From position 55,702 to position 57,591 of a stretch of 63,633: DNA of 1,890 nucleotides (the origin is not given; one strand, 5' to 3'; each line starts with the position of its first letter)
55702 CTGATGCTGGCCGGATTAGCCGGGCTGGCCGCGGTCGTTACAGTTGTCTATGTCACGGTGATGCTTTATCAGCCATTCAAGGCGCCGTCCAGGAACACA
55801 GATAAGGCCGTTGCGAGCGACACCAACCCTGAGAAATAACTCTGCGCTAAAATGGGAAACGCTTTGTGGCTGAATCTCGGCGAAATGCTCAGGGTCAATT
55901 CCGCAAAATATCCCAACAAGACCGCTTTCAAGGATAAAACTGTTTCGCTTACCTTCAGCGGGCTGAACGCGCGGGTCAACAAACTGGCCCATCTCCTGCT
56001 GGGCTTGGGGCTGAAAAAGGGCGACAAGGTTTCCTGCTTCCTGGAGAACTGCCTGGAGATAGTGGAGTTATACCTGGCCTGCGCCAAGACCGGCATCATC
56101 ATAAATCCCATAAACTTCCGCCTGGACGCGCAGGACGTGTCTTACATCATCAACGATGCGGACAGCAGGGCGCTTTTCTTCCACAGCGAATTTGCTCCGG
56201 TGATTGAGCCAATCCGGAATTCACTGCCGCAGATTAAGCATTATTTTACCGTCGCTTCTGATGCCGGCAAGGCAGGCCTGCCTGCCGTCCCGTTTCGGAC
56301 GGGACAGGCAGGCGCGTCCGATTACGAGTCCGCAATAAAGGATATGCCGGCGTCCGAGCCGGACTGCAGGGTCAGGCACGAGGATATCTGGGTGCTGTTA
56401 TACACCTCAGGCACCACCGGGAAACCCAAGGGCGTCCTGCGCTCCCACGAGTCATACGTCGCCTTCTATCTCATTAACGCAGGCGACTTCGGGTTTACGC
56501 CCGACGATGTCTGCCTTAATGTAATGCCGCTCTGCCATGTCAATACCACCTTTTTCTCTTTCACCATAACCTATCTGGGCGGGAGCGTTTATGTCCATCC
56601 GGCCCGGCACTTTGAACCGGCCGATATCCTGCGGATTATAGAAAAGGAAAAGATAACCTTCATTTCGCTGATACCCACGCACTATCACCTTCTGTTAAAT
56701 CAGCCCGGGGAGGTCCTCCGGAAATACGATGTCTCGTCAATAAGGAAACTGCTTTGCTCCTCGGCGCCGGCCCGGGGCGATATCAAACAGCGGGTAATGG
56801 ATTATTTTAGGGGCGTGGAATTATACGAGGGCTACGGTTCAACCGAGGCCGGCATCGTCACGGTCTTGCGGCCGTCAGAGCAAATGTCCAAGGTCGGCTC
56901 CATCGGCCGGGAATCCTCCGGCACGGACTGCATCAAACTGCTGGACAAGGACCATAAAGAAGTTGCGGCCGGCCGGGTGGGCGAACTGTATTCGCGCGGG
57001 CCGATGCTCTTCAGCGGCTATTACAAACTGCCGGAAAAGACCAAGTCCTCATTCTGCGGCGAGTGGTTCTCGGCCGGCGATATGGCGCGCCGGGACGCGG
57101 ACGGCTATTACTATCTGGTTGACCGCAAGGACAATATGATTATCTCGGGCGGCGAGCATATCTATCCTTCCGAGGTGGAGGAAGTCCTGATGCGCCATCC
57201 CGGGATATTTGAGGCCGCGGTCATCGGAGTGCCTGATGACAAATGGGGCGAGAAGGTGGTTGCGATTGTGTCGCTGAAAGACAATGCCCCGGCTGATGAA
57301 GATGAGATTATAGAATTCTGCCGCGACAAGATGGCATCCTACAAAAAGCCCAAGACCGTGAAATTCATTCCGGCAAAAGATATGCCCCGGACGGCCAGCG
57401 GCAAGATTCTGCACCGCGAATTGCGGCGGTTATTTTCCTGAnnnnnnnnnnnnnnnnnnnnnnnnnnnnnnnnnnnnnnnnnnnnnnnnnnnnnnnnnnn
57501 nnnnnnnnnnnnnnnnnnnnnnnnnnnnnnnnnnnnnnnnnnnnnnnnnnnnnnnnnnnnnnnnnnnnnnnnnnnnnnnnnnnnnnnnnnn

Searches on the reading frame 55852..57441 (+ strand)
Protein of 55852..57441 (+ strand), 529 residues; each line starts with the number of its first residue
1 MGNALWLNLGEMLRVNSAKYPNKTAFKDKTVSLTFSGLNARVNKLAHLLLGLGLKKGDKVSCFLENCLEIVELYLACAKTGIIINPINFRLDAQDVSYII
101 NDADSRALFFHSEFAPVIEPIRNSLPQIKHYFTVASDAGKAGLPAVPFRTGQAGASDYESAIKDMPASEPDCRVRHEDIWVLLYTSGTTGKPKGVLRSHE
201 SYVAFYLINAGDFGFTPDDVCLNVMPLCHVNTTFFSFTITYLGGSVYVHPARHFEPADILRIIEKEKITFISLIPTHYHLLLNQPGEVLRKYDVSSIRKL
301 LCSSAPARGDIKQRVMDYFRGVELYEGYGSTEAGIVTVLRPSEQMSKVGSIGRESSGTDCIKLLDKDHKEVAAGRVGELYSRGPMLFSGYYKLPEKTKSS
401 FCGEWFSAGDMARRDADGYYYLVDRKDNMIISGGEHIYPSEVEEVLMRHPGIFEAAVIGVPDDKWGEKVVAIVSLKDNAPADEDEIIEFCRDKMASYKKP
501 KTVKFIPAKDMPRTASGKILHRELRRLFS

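Call 8: search_protein_families(library=pfam, proteins=[window:55852-57441:+])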
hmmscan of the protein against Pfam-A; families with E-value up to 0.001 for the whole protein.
window:55852-57441:+ (529 aa): 2 families
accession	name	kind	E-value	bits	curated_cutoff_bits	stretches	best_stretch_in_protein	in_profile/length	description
PF00501.34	AMP-binding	-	3e-83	280.2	29.9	1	15-391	3-384/384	AMP-binding enzyme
PF13193.12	AMP-binding_C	-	4.2e-23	82.5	24.5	1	441-518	1-76/76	AMP-binding enzyme C-terminal domain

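Call 52: search_solved_structures(query=window:55852-57441:+, show_alignments=1, max_evalue=1e-20)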
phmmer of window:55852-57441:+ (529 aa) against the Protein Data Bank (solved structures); distinct sequences matched with E-value up to 1e-20: 156 (the best 60 are shown).
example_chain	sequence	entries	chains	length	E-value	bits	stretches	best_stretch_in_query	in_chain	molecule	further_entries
8wev_A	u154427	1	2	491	5.4e-79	269.5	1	19-528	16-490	Feruloyl-CoA Synthetase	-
8weu_A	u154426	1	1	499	5.8e-79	269.4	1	19-528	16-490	Fatty-acyl-CoA synthase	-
8r2q_A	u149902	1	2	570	7.2e-76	259.2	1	16-526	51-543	Probable fatty-acid-CoA ligase FadD5 (Fatty-acid-CoA synthetase) (Fatty-acid-CoA synthase)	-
3r44_A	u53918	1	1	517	7.7e-74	252.5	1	7-528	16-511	fatty acyl CoA synthetase FADD13 (FATTY-ACYL-CoA SYNTHETASE)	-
4fuq_A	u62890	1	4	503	1.7e-63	218.4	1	28-527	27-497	Malonyl CoA synthetase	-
4gxq_A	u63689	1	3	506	2e-63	218.1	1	28-527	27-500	Malonyl CoA synthetase, Benzoate-CoA ligase Chimeric protein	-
3ivr_A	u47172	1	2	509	7.8e-63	216.2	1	9-519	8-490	Putative long-chain-fatty-acid CoA ligase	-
4fut_A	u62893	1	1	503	1.1e-62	215.7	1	28-527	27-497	Malonyl CoA synthetase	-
4gxr_A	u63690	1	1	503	3.2e-62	214.1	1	28-527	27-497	Malonyl CoA synthetase, Benzoate-CoA ligase Chimeric protein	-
4wv3_A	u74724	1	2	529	2.7e-61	211.1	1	5-525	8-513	Anthranilate-CoA ligase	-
8ivi_A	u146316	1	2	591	7.2e-60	206.4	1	166-503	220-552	Medium/long-chain-fatty-acid--CoA ligase FadD8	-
5x8f_A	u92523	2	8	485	2.5e-59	204.6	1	175-525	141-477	2-succinylbenzoate--CoA ligase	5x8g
8r2r_A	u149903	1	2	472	2.8e-58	201.1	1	16-452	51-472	Probable fatty-acid-CoA ligase FadD5 (Fatty-acid-CoA synthetase) (Fatty-acid-CoA synthase)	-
5buq_A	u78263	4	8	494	4.2e-58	200.5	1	175-525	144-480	2-succinylbenzoate--CoA ligase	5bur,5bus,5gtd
1ult_A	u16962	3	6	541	3.2e-55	191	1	33-527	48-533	long chain fatty acid-CoA ligase | long-chain-fatty-acid-CoA synthetase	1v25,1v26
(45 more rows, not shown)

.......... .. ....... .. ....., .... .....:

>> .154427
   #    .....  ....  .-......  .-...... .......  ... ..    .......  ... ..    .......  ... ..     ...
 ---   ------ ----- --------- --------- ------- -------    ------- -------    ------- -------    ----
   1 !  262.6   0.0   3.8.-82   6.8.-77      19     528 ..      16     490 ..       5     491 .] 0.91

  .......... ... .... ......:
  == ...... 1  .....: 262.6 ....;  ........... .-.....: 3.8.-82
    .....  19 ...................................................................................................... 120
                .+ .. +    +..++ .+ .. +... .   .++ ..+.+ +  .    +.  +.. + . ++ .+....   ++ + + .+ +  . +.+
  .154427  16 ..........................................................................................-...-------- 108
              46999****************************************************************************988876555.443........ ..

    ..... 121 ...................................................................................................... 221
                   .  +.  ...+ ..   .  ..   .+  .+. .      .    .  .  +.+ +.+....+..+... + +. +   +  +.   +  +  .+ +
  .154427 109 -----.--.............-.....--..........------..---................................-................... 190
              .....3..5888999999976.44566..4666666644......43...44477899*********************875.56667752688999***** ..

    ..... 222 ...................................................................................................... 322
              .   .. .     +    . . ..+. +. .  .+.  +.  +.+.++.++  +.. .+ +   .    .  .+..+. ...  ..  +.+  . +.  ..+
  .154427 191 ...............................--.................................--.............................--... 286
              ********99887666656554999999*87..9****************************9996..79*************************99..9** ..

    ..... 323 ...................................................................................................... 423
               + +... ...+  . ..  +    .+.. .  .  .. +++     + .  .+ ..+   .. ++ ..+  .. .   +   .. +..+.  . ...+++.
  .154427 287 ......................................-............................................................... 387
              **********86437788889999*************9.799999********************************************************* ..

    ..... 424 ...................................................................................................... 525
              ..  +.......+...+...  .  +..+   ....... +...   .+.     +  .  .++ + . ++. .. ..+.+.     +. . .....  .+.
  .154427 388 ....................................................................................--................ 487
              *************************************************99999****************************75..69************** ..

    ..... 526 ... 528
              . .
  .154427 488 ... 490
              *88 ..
